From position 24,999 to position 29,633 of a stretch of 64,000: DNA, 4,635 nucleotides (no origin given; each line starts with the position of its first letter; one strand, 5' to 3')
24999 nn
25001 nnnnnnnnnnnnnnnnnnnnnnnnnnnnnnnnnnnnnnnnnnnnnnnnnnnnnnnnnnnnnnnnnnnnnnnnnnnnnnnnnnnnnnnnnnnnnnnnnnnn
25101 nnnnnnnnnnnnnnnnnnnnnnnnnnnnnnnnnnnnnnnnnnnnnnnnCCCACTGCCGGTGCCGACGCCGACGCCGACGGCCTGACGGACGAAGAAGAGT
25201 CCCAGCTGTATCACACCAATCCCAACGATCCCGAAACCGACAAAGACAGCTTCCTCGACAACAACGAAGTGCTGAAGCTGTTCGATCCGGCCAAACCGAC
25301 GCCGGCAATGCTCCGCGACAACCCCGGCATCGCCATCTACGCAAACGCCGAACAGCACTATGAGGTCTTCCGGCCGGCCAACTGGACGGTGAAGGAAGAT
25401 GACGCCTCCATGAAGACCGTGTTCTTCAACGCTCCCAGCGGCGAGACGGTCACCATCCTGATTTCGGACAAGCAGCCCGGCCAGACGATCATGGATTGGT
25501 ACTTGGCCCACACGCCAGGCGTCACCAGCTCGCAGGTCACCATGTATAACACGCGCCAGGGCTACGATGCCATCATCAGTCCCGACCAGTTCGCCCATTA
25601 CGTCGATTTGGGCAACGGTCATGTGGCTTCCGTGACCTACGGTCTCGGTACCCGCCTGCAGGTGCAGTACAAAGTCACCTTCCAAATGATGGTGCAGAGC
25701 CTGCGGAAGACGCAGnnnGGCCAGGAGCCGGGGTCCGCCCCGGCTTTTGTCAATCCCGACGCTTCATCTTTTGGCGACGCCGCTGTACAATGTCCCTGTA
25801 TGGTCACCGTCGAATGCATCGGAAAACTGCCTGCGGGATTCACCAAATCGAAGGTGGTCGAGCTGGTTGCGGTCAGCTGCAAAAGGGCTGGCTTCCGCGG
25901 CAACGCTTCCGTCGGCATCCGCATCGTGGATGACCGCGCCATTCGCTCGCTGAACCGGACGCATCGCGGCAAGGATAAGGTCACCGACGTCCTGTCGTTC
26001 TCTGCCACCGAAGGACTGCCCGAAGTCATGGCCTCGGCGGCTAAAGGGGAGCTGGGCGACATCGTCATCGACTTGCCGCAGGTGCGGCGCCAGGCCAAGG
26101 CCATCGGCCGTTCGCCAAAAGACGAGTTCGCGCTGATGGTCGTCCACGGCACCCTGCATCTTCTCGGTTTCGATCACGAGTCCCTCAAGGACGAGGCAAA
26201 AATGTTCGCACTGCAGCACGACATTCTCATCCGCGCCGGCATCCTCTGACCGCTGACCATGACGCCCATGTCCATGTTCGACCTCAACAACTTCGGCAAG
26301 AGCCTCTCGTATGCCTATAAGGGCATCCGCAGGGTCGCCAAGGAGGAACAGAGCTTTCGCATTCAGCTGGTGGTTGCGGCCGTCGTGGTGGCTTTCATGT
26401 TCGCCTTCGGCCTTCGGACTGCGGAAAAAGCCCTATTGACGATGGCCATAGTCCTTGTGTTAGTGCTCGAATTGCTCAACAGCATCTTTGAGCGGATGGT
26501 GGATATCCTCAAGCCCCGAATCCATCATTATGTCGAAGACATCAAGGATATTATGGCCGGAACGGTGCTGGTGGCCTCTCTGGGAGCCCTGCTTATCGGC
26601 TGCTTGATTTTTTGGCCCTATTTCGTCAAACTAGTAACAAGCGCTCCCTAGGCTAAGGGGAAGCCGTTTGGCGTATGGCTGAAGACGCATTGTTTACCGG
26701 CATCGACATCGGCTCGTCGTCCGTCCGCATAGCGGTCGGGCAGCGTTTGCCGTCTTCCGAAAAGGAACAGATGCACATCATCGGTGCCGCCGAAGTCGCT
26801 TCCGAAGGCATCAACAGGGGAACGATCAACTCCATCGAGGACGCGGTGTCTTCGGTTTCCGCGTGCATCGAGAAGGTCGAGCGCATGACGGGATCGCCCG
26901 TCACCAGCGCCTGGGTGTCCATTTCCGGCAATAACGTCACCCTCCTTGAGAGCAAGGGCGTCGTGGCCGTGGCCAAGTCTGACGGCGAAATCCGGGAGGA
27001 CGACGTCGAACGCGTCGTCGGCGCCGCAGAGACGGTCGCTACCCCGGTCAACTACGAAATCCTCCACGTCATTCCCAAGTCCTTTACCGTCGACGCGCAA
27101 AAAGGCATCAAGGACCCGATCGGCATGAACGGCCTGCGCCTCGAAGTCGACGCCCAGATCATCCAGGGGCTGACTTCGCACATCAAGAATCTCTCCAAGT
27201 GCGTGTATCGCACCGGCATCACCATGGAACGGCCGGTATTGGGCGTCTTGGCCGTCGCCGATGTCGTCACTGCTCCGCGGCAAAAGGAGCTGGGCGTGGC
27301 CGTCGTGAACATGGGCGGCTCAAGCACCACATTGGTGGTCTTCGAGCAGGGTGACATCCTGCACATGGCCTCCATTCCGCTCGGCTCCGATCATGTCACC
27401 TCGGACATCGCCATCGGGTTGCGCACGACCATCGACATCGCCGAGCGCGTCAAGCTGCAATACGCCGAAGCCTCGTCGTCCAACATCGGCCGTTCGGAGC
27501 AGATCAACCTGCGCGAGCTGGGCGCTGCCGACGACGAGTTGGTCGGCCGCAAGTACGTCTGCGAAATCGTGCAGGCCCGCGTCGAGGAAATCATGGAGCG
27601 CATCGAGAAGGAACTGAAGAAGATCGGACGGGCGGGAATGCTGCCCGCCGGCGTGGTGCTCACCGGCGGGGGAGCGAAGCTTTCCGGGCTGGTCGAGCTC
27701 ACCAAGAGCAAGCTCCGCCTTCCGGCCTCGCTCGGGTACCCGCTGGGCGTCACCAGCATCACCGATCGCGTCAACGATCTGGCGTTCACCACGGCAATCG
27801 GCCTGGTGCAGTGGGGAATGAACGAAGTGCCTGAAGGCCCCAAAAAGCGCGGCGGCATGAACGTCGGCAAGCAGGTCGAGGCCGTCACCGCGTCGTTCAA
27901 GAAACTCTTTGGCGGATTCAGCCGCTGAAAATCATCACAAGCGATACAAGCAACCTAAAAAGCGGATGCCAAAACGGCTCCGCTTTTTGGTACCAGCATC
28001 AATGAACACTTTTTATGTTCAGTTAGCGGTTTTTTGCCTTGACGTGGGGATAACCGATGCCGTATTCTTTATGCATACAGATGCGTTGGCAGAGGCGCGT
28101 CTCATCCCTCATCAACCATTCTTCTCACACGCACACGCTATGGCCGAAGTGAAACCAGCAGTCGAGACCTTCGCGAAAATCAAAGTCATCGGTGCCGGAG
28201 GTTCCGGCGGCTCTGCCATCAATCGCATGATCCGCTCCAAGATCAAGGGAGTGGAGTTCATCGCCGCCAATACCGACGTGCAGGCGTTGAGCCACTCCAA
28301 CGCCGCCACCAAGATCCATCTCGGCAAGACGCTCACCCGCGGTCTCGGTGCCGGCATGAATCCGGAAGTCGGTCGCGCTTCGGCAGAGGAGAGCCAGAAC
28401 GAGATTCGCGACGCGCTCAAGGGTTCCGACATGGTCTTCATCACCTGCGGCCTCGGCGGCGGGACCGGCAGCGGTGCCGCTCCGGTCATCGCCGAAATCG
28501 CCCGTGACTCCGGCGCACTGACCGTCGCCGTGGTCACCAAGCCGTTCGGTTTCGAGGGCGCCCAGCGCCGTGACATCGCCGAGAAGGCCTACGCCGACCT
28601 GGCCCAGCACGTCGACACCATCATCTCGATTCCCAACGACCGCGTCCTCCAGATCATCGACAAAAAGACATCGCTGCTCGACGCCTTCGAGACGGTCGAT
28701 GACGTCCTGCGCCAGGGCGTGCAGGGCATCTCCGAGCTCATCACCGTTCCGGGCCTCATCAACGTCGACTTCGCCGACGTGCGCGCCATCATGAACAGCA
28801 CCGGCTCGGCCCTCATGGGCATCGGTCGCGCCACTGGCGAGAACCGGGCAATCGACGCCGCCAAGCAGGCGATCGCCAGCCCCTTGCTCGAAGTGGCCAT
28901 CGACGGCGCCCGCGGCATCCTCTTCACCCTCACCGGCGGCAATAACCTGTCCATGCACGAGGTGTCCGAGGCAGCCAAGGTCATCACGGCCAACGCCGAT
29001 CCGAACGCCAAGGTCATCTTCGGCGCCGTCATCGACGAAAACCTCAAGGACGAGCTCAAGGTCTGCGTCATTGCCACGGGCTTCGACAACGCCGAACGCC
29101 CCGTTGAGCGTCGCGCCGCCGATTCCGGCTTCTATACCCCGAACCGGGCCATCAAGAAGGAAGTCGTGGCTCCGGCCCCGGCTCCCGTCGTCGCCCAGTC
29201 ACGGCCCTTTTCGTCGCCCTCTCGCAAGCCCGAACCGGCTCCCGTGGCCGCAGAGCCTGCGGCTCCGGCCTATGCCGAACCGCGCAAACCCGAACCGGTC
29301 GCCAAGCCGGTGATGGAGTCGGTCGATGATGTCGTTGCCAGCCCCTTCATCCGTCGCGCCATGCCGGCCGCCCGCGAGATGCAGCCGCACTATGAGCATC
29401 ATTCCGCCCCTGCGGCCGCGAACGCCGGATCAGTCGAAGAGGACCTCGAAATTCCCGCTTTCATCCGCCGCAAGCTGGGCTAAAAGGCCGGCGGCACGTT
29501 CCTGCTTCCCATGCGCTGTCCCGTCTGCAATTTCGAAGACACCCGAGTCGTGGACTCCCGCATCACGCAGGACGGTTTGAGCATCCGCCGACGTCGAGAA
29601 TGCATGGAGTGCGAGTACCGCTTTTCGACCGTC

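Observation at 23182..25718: Three-gene array of N-terminally anchored proteins with thrombospondin-type-3-like Asp motifs and a 3 x 26-aa four-Cys tandem repeat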

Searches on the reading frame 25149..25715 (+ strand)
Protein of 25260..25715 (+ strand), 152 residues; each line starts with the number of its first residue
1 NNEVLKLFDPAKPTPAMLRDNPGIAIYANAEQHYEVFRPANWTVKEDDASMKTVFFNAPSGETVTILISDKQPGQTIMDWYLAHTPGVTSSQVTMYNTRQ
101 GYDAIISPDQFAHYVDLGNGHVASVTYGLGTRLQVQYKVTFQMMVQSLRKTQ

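Call 58: search_protein_representatives(protein=window:25260-25715:+)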
Query: 152 residues. Proteins with E-value up to 0.001 (for the whole library): 825; up to 1e-10: 182; up to 1e-30: 7. The best 150 are listed.
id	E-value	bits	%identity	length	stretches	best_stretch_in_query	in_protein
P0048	3.2e-39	150.6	49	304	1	2-149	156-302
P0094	5.1e-39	149.9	45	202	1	2-149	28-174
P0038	1.9e-34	135.1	45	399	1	2-149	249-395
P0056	2.6e-34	134.7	46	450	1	2-149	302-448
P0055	1.9e-33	131.8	44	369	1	2-149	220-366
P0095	1.1e-31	126.1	48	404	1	2-149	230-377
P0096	3.3e-31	124.6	61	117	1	52-150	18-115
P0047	3.9e-30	121.1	48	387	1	2-147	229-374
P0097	1.1e-28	116.4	44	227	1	2-148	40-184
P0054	2.9e-27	111.8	44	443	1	2-149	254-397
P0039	3.8e-27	111.4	43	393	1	2-149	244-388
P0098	4.9e-27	111.1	42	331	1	2-148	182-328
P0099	6.4e-27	110.7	41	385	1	2-150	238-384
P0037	5.8e-26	107.6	43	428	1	2-149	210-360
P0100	3.5e-25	105.0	42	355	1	2-148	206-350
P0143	4.1e-16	75.6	33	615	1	2-149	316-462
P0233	1.4e-11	60.9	28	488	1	3-148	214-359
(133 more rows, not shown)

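Call 60: find_encoding_contigs(protein=P0143, flank=10000, max_places=1)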
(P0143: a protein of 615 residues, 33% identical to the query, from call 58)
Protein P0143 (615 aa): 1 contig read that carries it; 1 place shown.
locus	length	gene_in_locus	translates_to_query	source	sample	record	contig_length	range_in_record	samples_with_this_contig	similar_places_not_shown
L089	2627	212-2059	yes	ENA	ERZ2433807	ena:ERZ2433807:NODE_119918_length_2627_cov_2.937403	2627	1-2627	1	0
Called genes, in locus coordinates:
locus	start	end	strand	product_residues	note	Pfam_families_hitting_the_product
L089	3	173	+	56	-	?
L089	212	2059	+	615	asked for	PF18884:TSP3_bac (faint)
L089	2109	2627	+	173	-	?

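Call 61: find_encoding_contigs(protein=P0233, flank=10000, max_places=1)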
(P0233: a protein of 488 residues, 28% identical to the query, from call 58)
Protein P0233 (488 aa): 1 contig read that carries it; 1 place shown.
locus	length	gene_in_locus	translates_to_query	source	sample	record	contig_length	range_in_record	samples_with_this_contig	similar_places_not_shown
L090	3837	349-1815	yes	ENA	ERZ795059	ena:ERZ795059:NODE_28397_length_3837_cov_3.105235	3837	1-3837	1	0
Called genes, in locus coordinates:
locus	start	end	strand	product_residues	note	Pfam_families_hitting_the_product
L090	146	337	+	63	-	PF18884:TSP3_bac (weak)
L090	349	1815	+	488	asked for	PF18884:TSP3_bac (weak)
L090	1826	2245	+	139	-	PF02130:YbeY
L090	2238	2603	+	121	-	PF01219:DAGK_prokar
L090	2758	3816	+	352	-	PF11104:PilM_2 (faint), PF02491:SHS2_FTSA, PF06723:MreB_Mbl, PF14450:FtsA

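Call 74: predict_structure(alignment_id=A2)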
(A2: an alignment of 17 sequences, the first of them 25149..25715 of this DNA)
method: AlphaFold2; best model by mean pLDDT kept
length: 189 residues; sequences in the alignment: 17
mean_pLDDT: 90.9   pTM: 0.89
mean pLDDT of the five models: 90.9, 90.6, 89.4, 88.6, 83.5
residues with pLDDT >= 90: 135; 70-90: 44; 50-70: 9; < 50: 1
segments of 3 or more residues with pLDDT < 50: none
pLDDT, mean of each block of 10 residues (from residue 1): 86 90 83 62 86 87 96 98 88 96 96 96 93 96 96 95 94 94 95
secondary structure, 60 per line:
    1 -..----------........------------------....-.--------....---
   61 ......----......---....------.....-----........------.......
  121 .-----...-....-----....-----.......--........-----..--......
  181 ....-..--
elements in order: H14-21 H40-43 E61-66 E71-76 E80-83 E90-94 E100-107 H114-121 E131-134 E140-143 E149-155 E158-165 H175-184

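Call 76: fold_search(model_id=the predicted structure, library=pdb)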
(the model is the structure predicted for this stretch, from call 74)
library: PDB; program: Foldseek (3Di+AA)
matches with E <= 10: 1177; with E <= 0.001: 11
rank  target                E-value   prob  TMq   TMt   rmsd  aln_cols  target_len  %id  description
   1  2lnj_MODEL_1_A        2.4e-05  1.00  0.43  0.47   6.3       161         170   13  Solution Structure of Cyanobacterial PsbP (CyanoP) from Synechocystis sp. PCC 6803 (released 2012-06-06)
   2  9gnw_P                2.9e-05  1.00  0.45  0.45   7.8       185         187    9  Universal PSII assembly intermediate (released 2025-09-17)
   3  3hlz_A                5.2e-05  1.00  0.44  0.33   8.7       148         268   10  Crystal structure of BT_1490 (NP_810393.1) from BACTEROIDES THETAIOTAOMICRON VPI-5482 at 1.50 A resolution (released 2009-06-16)
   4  2xb3                  7.5e-05  1.00  0.45  0.54   6.6       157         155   13  The Structure of Cyanobacterial PsbP (released 2010-08-25)
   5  3hlz_B                7.9e-05  1.00  0.42  0.31   8.9       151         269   11  Crystal structure of BT_1490 (NP_810393.1) from BACTEROIDES THETAIOTAOMICRON VPI-5482 at 1.50 A resolution (released 2009-06-16)
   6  7pi0_P                2.0e-04  1.00  0.44  0.44   7.1       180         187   10  Unstacked compact Dunaliella PSII (released 2022-08-17)
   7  2vu4                  2.5e-04  1.00  0.41  0.50   7.7       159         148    7  Structure of PsbP protein from Spinacia oleracea at 1.98 A resolution (released 2009-07-21)
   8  3wa5_B                3.0e-04  1.00  0.35  0.48   9.6       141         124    8  Crystal Structure of type VI peptidoglycan muramidase effector Tse3 in complex with its cognate immunity protein Tsi3 (released 2013-10-02)
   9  1v2b_A                4.5e-04  1.00  0.44  0.54   7.3       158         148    9  Crystal Structure of PsbP Protein in the Oxygen-Evolving Complex of Photosystem II from Higher Plants (released 2004-05-18)
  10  7wff_f                7.8e-04  1.00  0.44  0.53   6.0       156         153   15  Subcomplexes B,M and L in the Cylic electron transfer supercomplex NDH-PSI from Arabidopsis (released 2022-03-16)
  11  1v2b_B                8.8e-04  1.00  0.44  0.53   6.1       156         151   10  Crystal Structure of PsbP Protein in the Oxygen-Evolving Complex of Photosystem II from Higher Plants (released 2004-05-18)
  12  8z9d_P                1.2e-03  1.00  0.42  0.42   7.6       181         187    9  cryo-EM structure of PSII-LHCII megacomplex from spinach (released 2024-11-13)
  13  5xnl_P                1.5e-03  1.00  0.43  0.43   8.1       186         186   10  Structure of stacked C2S2M2-type PSII-LHCII supercomplex from Pisum sativum (released 2017-09-20)
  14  4n80_B                1.5e-03  0.99  0.33  0.46   9.8       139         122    7  Crystal structure of Tse3-Tsi3 complex (released 2014-04-23)
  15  9grx_0                1.7e-03  1.00  0.46  0.53   5.8       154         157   12  NDH-PSI-LHCI supercomplex from S. oleracea (released 2025-02-12)
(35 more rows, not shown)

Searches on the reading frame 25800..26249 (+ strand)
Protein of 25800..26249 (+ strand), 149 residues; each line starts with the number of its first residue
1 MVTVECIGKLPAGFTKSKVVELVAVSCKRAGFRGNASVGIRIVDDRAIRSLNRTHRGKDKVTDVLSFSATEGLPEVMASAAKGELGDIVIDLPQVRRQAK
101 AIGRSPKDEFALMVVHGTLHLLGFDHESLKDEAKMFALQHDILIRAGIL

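Call 3: search_protein_families(library=pfam, proteins=[window:25800-26249:+], max_evalue=1)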
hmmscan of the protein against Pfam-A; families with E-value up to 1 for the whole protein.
window:25800-26249:+ (149 aa): 2 families
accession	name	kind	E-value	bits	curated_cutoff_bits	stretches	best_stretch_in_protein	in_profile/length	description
PF02130.23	YbeY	-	1.9e-34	118.7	25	1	21-143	12-126/129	Endoribonuclease YbeY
PF19409.5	Thiopep_pre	-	0.1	12.9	23.5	1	63-80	3-20/36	Thiopeptide-type bacteriocin precursor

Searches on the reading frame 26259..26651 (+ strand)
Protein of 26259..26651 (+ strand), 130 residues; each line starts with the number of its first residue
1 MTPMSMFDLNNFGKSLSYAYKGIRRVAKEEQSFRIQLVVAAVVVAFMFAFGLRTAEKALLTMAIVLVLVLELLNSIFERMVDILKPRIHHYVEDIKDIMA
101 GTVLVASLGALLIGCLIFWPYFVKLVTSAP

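Call 3: search_protein_families(library=pfam, proteins=[window:26259-26651:+], max_evalue=1)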
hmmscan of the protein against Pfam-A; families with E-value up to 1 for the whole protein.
window:26259-26651:+ (130 aa): 4 families
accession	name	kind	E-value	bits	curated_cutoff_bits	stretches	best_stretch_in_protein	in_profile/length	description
PF01219.24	DAGK_prokar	-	2.1e-28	98.6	22.3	1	18-118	2-102/102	Prokaryotic diacylglycerol kinase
PF24283.1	DUF7471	-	0.037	14.5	27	1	41-106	16-80/86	Family of unknown function (DUF7471)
PF04161.18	Arv1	-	0.13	13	20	1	29-123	104-182/202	Arv1-like family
PF15420.11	Abhydrolase_9_N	-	0.67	10.4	27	0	59-114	94-149/208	Alpha/beta-hydrolase family N-terminus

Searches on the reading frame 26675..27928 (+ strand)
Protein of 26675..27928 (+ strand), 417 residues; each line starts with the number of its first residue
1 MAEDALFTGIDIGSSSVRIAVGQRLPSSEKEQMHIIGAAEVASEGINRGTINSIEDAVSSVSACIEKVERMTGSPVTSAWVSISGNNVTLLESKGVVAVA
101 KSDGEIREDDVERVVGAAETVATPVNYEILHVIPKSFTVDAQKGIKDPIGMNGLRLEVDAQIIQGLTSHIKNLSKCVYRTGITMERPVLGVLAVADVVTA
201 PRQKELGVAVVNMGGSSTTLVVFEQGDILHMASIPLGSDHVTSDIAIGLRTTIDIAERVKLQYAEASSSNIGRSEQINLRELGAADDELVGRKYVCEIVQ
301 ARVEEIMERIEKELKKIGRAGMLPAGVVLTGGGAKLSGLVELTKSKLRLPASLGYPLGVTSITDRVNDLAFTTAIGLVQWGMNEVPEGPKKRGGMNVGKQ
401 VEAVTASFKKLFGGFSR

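Call 7: search_protein_families(library=pfam, proteins=[window:26675-27928:+], max_evalue=0.01)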
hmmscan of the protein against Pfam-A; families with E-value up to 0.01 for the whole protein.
window:26675-27928:+ (417 aa): 4 families
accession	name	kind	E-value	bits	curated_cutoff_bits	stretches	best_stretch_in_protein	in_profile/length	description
PF14450.12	FtsA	-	4.2e-32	111.6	31.8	1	209-376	1-127/127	Cell division protein FtsA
PF02491.25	SHS2_FTSA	-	1.8e-25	89.5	25.4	1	85-163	1-78/79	SHS2 domain inserted in FTSA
PF06723.19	MreB_Mbl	-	8e-11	41.8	27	1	204-352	143-302/327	MreB/Mbl protein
PF11104.14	PilM_2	-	4.6e-08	32.8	27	0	202-262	176-236/340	Type IV pilus assembly protein PilM;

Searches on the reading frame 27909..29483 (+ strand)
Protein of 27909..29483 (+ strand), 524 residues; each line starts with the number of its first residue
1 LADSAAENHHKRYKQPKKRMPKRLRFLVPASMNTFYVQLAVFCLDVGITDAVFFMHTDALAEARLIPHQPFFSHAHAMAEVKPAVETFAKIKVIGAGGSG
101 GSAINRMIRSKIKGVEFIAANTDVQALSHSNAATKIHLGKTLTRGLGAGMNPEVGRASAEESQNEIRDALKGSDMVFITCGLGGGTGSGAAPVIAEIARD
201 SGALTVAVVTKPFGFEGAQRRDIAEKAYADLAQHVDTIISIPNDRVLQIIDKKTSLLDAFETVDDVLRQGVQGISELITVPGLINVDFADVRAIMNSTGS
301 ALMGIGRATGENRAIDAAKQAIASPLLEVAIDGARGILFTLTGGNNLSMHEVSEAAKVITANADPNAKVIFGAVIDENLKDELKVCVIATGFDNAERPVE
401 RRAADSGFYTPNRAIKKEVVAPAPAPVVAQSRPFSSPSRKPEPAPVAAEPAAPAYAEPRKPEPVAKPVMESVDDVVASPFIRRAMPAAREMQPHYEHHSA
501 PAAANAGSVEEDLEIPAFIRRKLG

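Call 7: search_protein_families(library=pfam, proteins=[window:27909-29483:+], max_evalue=0.01)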
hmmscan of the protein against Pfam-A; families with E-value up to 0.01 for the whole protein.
window:27909-29483:+ (524 aa): 3 families
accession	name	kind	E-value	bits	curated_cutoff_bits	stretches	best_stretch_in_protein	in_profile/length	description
PF00091.31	Tubulin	-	2.9e-49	168.4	33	1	90-251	1-190/190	Tubulin/FtsZ family, GTPase domain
PF12327.13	FtsZ_C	-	4.1e-34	117.2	27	1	299-393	1-95/95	FtsZ family, C-terminal domain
PF13809.12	Tubulin_2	-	0.00011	22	27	0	146-199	115-187/356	Tubulin like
